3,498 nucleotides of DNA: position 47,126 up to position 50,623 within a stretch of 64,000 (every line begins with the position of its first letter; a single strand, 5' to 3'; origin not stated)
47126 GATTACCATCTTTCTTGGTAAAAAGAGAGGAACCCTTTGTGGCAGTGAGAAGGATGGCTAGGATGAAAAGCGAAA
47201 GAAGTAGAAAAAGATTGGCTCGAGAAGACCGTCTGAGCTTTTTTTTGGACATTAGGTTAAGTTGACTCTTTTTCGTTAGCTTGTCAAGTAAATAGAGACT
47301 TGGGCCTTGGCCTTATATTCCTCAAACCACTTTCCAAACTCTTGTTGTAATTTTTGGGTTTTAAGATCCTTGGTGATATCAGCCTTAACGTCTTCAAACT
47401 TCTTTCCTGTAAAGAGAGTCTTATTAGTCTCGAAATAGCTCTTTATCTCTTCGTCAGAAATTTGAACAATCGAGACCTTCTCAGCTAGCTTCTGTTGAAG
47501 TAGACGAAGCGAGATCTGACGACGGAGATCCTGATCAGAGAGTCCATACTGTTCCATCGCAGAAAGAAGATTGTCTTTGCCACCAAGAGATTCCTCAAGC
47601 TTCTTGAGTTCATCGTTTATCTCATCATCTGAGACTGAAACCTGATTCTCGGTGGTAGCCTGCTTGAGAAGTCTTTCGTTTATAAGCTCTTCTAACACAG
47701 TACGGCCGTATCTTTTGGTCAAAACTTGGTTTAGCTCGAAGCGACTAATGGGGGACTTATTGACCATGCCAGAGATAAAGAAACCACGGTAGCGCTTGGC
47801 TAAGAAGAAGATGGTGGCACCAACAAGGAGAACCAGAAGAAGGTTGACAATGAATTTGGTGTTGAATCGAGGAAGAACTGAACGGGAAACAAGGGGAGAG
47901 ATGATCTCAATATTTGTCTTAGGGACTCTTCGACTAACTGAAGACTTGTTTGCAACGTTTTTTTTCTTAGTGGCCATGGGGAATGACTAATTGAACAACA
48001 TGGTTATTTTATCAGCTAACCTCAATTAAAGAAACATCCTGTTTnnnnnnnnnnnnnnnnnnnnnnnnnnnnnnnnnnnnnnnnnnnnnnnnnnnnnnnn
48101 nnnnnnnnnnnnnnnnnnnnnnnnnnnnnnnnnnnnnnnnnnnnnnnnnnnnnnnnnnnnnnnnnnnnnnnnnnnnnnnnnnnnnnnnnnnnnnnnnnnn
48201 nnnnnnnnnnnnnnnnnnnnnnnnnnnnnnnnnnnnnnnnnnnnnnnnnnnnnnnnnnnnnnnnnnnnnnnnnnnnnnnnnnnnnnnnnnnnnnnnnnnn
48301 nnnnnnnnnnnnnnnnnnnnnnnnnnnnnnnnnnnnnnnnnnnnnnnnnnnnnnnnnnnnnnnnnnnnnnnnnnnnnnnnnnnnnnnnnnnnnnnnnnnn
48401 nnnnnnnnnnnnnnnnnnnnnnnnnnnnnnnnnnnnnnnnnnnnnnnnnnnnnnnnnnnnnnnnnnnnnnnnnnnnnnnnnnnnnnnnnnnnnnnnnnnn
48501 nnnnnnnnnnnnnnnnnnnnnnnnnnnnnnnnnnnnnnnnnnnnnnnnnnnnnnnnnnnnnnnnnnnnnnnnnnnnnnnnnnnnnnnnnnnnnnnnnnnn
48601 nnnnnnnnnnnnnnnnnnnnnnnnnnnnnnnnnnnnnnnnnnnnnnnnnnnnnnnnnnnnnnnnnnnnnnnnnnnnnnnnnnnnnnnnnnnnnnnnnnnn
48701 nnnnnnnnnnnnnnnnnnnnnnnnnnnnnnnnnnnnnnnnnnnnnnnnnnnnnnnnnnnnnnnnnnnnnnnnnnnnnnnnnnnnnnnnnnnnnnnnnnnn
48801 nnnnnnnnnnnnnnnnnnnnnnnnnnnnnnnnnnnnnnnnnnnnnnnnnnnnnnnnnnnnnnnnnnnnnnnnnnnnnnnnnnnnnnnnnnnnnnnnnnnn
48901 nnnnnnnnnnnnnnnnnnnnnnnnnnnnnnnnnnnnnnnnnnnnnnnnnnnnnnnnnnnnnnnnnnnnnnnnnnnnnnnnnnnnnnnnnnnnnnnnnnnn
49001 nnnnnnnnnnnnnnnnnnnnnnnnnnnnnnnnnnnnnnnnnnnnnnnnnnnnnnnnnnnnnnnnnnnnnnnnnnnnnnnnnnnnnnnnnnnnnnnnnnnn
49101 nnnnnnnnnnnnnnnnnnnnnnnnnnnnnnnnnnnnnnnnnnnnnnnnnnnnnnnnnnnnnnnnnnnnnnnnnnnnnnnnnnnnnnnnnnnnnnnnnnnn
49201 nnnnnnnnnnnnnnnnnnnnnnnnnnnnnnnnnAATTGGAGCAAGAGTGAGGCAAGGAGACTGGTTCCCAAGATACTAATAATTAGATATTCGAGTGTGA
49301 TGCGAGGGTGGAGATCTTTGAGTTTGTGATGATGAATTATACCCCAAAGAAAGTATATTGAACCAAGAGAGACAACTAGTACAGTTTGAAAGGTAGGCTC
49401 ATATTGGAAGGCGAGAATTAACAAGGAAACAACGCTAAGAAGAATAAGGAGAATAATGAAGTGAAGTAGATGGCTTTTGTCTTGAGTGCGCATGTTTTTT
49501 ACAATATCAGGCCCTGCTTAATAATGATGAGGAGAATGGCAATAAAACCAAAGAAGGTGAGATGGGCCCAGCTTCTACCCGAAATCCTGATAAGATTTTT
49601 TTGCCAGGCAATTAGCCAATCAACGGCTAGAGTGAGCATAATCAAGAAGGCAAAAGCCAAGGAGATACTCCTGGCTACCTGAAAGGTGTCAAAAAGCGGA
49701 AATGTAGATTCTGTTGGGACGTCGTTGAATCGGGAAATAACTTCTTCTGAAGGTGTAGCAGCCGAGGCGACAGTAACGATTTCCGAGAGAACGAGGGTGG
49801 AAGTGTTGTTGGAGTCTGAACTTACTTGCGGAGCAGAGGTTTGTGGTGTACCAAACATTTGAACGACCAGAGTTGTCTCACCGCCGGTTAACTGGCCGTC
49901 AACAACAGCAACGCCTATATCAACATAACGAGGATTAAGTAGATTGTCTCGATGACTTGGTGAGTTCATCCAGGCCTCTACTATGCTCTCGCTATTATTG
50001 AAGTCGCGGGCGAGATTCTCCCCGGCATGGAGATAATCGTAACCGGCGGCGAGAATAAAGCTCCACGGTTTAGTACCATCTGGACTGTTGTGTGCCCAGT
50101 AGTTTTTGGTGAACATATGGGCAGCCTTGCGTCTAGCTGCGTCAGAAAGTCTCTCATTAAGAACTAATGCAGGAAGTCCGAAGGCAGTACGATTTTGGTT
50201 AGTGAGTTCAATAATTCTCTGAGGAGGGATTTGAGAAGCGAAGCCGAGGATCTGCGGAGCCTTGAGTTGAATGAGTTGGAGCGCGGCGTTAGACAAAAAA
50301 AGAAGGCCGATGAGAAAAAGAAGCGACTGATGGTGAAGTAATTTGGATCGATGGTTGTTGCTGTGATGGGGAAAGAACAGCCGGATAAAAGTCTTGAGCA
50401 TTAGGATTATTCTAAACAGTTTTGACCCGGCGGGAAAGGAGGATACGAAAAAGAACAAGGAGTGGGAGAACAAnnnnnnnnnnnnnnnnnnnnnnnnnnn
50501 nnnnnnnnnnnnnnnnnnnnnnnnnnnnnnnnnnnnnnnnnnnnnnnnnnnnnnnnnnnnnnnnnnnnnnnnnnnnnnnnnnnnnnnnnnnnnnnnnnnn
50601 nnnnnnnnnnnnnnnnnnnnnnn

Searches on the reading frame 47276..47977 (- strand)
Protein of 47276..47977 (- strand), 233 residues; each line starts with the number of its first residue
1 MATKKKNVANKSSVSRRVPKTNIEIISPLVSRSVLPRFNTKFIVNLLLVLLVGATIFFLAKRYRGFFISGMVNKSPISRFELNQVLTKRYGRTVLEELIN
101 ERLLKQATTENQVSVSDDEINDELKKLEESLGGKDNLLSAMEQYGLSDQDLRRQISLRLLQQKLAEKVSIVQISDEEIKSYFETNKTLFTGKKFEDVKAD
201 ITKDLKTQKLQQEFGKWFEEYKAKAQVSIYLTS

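Call 13: search_protein_families(library=pfam, proteins=[window:47276-47977:-], max_evalue=0.001)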
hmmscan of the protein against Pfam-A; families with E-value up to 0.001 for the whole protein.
window:47276-47977:- (233 aa): 2 families
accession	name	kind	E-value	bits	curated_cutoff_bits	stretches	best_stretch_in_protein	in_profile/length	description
PF13624.11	SurA_N_3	-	4.3e-07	30.3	27.2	1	83-164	76-161/162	SurA-like N-terminal domain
PF13623.11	SurA_N_2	-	0.00024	21.4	28.5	1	81-127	76-122/145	SurA-like N-terminal domain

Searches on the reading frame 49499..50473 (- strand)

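Call 13: search_protein_families(library=pfam, proteins=[window:49499-50473:-], max_evalue=0.001)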
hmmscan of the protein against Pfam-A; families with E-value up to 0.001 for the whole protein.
window:49499-50473:- (324 aa): 1 family
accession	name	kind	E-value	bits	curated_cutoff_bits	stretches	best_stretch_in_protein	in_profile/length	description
PF00188.32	CAP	-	5.8e-20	72.7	21.1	1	89-205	2-115/117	Cysteine-rich secretory protein family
